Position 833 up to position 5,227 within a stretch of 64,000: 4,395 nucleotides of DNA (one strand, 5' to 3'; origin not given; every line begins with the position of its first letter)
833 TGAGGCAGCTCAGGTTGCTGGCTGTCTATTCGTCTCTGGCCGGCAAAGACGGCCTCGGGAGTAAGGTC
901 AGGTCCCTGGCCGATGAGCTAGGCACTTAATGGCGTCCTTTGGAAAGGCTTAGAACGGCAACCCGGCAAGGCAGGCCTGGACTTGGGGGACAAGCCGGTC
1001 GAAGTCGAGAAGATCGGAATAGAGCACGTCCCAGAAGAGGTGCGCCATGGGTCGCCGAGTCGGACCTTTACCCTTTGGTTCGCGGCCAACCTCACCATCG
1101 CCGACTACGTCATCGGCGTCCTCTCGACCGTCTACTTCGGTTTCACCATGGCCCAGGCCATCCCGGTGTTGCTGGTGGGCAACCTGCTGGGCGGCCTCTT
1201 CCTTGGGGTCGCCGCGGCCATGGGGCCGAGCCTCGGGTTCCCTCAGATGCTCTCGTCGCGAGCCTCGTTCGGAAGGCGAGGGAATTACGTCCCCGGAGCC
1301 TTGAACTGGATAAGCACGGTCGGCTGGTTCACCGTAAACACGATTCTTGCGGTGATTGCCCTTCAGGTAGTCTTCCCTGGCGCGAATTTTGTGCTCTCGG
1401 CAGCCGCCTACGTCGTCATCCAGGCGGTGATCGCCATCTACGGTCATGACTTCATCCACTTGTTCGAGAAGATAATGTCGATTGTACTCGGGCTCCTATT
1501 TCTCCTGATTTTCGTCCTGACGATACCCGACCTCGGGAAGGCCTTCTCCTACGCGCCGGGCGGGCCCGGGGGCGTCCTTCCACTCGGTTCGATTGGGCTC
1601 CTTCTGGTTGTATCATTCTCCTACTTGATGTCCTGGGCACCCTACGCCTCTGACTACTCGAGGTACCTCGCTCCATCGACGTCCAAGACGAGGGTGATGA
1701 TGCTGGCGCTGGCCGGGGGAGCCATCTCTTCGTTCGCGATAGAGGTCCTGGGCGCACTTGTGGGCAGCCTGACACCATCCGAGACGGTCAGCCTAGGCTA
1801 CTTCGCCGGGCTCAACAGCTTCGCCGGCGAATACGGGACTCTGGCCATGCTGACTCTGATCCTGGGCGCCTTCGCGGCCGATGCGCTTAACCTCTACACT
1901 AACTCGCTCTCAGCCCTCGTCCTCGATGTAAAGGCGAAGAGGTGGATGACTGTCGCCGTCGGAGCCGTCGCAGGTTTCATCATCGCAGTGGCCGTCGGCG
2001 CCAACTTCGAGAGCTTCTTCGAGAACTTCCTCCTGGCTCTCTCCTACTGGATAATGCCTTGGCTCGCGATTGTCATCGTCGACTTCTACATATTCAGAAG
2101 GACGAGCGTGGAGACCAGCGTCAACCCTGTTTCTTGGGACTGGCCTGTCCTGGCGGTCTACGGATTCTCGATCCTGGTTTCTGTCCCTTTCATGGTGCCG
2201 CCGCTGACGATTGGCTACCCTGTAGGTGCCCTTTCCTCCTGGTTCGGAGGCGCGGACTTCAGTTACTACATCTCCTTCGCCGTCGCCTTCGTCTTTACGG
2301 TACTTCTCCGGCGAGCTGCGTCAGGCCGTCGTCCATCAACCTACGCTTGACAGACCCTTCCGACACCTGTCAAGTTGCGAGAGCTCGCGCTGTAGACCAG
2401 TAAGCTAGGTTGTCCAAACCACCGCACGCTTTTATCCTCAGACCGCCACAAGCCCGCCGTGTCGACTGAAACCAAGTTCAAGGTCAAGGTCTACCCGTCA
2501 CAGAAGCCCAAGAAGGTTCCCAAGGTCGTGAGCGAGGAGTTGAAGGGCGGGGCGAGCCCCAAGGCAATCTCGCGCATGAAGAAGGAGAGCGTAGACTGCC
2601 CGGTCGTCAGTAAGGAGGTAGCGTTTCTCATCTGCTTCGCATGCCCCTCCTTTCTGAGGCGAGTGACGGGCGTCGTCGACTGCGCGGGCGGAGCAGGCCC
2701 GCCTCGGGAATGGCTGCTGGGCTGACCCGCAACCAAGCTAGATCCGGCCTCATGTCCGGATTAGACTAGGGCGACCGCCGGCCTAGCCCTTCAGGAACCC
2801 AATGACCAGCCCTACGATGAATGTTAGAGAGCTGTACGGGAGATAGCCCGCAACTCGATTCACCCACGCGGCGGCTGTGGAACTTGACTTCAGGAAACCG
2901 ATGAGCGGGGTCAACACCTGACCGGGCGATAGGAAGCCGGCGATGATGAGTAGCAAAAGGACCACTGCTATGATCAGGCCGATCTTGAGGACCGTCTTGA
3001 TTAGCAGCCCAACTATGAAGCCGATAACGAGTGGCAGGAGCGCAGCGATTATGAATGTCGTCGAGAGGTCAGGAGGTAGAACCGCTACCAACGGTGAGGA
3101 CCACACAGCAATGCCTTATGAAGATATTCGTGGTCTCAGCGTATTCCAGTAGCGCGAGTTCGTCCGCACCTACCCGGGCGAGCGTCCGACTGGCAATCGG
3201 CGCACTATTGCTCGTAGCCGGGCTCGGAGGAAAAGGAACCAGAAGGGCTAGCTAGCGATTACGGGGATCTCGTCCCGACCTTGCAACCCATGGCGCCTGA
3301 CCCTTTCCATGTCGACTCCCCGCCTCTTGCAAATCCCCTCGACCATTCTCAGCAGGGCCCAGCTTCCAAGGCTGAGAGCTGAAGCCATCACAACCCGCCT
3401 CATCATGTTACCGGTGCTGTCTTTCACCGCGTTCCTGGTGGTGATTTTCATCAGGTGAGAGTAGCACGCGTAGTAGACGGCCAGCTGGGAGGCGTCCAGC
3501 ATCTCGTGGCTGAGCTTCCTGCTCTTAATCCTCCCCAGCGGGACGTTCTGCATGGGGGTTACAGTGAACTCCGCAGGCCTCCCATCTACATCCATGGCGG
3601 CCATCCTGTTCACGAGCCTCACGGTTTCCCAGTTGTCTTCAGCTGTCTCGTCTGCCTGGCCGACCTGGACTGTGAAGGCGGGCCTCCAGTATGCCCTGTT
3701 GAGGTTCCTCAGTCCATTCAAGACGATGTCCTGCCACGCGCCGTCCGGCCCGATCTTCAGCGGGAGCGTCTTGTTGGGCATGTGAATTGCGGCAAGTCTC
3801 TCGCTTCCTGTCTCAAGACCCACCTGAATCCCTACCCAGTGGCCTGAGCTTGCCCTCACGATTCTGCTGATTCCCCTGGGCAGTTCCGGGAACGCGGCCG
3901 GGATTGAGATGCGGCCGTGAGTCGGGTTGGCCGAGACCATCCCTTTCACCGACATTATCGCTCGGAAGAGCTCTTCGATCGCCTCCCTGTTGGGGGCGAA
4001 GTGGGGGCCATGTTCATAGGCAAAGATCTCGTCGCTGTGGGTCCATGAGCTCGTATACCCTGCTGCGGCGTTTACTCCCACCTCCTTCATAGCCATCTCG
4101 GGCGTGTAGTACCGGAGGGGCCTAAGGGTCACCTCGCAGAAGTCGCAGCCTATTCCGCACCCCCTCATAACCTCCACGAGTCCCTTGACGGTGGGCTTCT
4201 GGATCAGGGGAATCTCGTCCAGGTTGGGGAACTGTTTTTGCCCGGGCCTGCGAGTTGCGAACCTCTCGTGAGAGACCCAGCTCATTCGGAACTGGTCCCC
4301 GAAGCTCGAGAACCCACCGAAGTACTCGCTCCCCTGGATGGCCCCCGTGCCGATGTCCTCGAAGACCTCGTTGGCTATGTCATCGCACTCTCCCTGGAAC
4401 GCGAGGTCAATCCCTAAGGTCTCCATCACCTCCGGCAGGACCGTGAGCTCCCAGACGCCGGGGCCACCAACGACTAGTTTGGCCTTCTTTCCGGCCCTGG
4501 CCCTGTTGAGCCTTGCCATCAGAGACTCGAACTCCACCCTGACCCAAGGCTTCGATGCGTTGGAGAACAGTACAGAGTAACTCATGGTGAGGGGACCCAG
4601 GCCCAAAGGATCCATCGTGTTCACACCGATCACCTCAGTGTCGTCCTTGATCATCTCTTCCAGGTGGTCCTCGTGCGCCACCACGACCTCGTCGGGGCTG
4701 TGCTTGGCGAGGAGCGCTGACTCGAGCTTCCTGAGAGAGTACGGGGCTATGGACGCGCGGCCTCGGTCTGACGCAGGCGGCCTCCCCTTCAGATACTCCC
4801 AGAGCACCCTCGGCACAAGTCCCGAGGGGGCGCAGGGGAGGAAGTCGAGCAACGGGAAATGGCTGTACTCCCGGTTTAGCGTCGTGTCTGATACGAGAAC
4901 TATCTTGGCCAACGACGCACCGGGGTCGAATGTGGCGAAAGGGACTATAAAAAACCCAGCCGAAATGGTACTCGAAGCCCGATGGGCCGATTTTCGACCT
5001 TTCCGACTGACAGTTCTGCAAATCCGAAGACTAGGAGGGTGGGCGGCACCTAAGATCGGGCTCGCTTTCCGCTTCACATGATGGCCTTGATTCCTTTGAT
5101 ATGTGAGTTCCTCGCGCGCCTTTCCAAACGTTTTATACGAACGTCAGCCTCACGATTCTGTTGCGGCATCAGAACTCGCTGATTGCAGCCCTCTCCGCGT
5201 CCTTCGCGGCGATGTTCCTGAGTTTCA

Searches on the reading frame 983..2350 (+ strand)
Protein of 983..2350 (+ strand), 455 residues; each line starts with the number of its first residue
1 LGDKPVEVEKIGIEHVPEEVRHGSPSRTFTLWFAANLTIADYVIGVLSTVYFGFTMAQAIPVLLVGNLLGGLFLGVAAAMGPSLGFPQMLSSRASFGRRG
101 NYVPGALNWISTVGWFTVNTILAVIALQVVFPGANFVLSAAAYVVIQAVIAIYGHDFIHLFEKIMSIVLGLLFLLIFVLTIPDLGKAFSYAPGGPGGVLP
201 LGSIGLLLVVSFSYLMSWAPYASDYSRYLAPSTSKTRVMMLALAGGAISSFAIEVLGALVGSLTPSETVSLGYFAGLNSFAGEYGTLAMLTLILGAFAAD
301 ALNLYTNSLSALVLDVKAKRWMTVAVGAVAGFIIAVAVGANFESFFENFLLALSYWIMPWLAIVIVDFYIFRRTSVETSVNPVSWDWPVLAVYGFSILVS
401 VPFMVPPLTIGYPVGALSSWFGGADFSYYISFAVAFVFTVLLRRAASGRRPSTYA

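Call 47: search_protein_families(library=ncbifam, proteins=[window:983-2350:+], max_evalue=0.00001)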
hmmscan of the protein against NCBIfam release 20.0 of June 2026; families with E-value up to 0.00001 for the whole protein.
window:983-2350:+ (455 aa): 3 families
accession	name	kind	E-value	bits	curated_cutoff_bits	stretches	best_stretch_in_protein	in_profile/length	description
TIGR00800.1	ncs1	subfamily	2.5e-37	128.7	353.1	1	12-380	3-397/447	NCS1 family nucleobase:cation symporter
TIGR02358.1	thia_cytX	hypoth_equivalog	1.9e-30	106.3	309.85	1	28-398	3-356/386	putative hydroxymethylpyrimidine transporter CytX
NF008241.0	PRK11017.1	equivalog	1.2e-11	44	326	1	15-399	11-376/416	cytosine permease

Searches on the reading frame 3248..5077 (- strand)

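Call 47: search_protein_families(library=ncbifam, proteins=[window:3248-5077:-], max_evalue=0.00001)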
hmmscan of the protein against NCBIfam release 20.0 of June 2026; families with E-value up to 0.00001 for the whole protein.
window:3248-5077:- (609 aa): 1 family
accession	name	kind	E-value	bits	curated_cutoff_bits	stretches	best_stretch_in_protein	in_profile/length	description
TIGR04013.1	B12_SAM_MJ_1487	hypoth_equivalog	1.6e-09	37.1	251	1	182-377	55-233/382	TIGR04013 family B12-binding domain/radical SAM domain-containing protein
